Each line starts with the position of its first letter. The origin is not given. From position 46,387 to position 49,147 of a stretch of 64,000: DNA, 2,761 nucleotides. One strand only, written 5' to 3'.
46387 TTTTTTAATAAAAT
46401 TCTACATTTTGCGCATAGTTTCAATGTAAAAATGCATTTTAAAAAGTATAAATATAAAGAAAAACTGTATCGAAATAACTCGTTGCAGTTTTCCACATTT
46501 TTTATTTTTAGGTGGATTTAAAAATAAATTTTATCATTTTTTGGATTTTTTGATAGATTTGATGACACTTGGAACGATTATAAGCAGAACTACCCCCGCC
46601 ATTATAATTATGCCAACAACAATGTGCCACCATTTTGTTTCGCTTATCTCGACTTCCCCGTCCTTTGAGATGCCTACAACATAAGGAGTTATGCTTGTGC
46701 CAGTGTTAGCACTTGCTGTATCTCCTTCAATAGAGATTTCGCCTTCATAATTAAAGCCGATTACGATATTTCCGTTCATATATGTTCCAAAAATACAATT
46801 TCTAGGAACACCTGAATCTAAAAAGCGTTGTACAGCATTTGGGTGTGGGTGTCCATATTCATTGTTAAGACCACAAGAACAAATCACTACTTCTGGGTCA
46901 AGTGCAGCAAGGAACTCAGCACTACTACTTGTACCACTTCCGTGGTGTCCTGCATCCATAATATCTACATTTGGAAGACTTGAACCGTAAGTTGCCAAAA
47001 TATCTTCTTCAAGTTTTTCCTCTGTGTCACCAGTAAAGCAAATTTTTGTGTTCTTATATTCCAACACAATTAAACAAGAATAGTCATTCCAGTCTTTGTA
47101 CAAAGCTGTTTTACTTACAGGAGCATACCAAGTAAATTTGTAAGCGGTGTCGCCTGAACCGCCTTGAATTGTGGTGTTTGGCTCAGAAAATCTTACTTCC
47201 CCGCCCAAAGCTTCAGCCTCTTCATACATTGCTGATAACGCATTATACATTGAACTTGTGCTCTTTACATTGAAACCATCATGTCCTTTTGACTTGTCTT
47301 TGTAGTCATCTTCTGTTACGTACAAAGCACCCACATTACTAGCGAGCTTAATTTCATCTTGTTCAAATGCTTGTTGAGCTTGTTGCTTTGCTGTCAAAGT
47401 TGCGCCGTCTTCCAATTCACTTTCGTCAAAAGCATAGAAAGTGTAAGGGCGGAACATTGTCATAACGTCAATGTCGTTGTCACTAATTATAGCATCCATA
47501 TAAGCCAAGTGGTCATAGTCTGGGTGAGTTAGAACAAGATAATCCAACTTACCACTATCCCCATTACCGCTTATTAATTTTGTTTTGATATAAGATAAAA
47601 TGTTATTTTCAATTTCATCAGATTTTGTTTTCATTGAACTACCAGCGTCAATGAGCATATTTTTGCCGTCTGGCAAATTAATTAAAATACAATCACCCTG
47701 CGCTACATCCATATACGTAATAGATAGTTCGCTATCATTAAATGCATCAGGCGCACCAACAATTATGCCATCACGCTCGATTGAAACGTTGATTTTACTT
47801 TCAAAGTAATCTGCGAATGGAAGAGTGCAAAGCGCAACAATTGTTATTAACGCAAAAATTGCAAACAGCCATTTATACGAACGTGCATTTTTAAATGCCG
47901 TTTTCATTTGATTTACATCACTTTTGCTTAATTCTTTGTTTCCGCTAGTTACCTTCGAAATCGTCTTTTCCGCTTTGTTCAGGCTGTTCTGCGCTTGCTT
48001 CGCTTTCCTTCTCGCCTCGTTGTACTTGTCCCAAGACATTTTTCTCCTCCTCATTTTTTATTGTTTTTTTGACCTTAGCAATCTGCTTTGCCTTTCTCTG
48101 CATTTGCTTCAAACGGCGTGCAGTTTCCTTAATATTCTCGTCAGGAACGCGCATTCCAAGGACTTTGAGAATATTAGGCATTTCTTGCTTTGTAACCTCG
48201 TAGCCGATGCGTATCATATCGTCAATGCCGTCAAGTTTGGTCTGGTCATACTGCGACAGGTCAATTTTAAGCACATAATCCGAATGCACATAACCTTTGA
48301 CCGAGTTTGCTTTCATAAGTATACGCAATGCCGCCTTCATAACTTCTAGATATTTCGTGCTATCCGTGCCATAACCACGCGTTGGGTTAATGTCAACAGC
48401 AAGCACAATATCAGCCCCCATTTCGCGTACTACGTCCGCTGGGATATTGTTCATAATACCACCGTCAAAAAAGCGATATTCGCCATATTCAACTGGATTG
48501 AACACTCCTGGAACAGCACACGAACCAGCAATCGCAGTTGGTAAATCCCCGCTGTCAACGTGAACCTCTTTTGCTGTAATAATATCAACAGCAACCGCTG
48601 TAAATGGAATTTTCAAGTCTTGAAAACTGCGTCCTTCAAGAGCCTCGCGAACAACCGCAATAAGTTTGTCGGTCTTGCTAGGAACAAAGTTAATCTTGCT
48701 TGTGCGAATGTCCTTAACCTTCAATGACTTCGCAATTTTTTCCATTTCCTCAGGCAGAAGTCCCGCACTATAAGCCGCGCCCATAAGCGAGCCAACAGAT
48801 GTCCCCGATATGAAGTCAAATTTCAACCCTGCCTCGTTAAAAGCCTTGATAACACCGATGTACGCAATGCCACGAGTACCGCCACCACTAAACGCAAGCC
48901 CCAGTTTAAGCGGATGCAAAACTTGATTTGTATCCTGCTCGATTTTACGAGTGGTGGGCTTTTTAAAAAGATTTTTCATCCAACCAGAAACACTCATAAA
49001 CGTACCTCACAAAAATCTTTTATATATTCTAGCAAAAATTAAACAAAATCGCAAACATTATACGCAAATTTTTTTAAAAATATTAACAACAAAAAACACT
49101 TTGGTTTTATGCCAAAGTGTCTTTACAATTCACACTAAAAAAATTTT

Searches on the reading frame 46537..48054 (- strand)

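Call 6: search_protein_families(library=pfam, proteins=[window:46537-48054:-], max_evalue=0.01)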
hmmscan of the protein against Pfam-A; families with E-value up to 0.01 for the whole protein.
window:46537-48054:- (506 aa): 2 families
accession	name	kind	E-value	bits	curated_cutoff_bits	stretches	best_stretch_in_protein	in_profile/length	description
PF00753.33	Lactamase_B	-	1.1e-12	48.8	22.7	2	117-184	3-58/196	Metallo-beta-lactamase superfamily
PF12706.13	Lactamase_B_2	-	0.0046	17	27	0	165-191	25-52/200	Beta-lactamase superfamily domain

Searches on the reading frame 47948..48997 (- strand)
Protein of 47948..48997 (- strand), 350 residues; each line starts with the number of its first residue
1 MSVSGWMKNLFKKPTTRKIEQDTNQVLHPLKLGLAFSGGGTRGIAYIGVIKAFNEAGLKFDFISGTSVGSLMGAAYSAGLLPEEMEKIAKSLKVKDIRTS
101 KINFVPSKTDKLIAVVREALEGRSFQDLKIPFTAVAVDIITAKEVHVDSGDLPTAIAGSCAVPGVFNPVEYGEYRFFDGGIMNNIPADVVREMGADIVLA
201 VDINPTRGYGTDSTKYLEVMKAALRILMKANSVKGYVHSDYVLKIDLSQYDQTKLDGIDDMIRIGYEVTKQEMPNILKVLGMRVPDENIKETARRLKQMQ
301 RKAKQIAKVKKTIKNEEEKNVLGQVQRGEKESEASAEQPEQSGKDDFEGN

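Call 6: search_protein_families(library=pfam, proteins=[window:47948-48997:-], max_evalue=0.01)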
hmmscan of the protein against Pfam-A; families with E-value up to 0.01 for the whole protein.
window:47948-48997:- (350 aa): 1 family
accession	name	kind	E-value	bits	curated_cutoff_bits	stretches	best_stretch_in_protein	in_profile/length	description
PF01734.28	Patatin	-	1.5e-32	113.8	27.7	1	34-189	1-189/191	Patatin-like phospholipase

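Call 13: find_homologous_proteins(query=window:47948-48997:-, max_evalue=1e-20)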
Query window:47948-48997:- (350 aa): 897 proteins with E <= 1e-20 among 4258 candidates; the best 120 are listed.
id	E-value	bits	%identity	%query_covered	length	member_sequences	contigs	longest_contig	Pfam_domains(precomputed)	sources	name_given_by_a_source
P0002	5.3e-225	764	100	100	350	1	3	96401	PF01734.28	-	-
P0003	2.8e-189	646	85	100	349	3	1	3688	PF01734.28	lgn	-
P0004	2.8e-168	577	79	96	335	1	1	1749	PF01734.28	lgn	-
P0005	4.5e-162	557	76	96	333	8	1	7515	PF01734.28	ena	-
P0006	7.7e-161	553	78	92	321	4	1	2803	PF01734.28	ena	-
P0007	7.7e-161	553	78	92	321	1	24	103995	PF01734.28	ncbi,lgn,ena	-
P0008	1.1e-160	553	78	92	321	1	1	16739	PF01734.28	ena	-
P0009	1.3e-159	549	78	92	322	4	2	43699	PF01734.28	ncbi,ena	-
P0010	9.6e-154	530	69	100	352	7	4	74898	PF01734.28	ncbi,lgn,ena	-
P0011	1.3e-152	526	69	100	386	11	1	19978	PF01734.28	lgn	-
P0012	1.1e-150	520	69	98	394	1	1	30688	PF01734.28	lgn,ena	-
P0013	9.3e-150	517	73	89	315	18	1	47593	PF01734.28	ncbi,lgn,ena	-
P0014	8.3e-149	513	73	89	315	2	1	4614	PF01734.28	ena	-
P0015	2.2e-146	505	68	92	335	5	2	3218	PF01734.28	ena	-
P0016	3.0e-131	456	63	88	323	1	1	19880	PF01734.28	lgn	-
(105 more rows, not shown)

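Call 15: find_encoding_contigs(protein=P0003, flank=4000, max_places=4)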
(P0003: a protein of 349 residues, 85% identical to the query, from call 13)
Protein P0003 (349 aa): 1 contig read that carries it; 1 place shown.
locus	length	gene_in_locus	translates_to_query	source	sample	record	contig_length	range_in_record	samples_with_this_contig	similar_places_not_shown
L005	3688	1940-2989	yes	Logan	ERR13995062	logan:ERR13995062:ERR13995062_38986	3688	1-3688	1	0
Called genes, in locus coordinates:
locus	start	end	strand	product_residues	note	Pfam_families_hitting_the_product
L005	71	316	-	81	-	PF01381:HTH_3 (weak), PF13443:HTH_26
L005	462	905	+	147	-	PF06908:YpsA (faint)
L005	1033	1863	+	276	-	PF01501:Glyco_transf_8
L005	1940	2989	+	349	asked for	PF01734:Patatin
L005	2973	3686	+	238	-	?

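Call 16: find_encoding_contigs(protein=P0007, flank=4000, max_places=10)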
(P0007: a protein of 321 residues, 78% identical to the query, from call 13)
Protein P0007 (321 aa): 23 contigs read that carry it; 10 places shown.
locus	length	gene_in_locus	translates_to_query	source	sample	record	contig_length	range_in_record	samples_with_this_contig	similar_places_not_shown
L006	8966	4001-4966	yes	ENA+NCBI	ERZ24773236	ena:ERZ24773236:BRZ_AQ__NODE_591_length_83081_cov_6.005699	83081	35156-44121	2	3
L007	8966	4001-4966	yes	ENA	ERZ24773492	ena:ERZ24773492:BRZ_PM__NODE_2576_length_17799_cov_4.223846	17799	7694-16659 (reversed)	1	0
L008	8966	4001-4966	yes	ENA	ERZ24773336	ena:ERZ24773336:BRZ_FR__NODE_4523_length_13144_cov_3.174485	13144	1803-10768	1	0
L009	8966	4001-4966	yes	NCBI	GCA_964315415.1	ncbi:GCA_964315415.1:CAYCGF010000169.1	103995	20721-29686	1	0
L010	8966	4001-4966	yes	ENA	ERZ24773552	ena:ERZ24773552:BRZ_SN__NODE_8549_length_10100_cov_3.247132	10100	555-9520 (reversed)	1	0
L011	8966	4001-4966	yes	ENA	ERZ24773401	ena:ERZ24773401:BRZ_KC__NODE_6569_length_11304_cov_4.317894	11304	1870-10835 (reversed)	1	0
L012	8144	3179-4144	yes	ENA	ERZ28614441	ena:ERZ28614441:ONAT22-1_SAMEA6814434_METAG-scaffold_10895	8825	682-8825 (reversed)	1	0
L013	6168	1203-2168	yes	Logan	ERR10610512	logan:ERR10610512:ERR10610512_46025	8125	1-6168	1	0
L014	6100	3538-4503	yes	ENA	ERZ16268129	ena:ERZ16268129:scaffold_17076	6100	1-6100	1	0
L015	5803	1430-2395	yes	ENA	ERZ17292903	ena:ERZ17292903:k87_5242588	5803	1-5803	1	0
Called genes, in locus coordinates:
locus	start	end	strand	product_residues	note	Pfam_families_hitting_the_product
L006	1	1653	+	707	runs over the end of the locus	PF08206:OB_RNB, PF22896:OB_RNR_1st (faint), PF17876:CSD2, PF00773:RNB, PF00575:S1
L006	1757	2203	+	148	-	PF01668:SmpB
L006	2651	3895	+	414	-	-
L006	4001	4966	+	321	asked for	PF01734:Patatin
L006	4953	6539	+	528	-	PF00753:Lactamase_B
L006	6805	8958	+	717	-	PF03477:ATP-cone, PF13597:NRDD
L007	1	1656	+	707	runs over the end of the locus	PF08206:OB_RNB, PF22896:OB_RNR_1st (faint), PF17876:CSD2, PF00773:RNB, PF00575:S1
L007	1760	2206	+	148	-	PF01668:SmpB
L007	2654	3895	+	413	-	-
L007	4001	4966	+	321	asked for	PF01734:Patatin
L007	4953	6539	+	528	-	PF00753:Lactamase_B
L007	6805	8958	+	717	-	PF03477:ATP-cone, PF13597:NRDD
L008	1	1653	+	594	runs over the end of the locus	PF17876:CSD2, PF00773:RNB, PF00575:S1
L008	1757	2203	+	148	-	PF01668:SmpB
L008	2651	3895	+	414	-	-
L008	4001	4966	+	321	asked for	PF01734:Patatin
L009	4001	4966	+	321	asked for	PF01734:Patatin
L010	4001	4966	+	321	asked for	PF01734:Patatin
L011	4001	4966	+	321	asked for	PF01734:Patatin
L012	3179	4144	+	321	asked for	PF01734:Patatin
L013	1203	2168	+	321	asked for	PF01734:Patatin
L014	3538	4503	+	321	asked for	PF01734:Patatin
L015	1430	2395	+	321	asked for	PF01734:Patatin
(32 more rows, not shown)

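Call 17: find_encoding_contigs(protein=P0009, flank=4000, max_places=4)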
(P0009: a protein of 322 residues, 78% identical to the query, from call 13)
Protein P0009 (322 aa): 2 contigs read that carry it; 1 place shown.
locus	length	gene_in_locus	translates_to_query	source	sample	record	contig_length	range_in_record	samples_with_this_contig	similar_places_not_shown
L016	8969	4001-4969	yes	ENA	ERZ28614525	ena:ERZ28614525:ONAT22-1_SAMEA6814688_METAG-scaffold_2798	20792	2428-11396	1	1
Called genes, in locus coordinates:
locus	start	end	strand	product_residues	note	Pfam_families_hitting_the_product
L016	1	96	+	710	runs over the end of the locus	PF07497:Rho_RNA_bind (faint), PF08206:OB_RNB, PF22896:OB_RNR_1st (faint), PF17849:OB_Dis3 (weak), PF17876:CSD2, PF00773:RNB, PF00575:S1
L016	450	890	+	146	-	PF01668:SmpB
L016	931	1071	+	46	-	-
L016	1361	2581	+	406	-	-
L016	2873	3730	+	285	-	PF01501:Glyco_transf_8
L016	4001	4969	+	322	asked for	PF01734:Patatin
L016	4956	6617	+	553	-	PF00753:Lactamase_B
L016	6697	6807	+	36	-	-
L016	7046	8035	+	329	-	-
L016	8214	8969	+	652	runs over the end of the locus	PF02518:HATPase_c, PF00204:DNA_gyraseB, PF01751:Toprim, PF00986:DNA_gyraseB_C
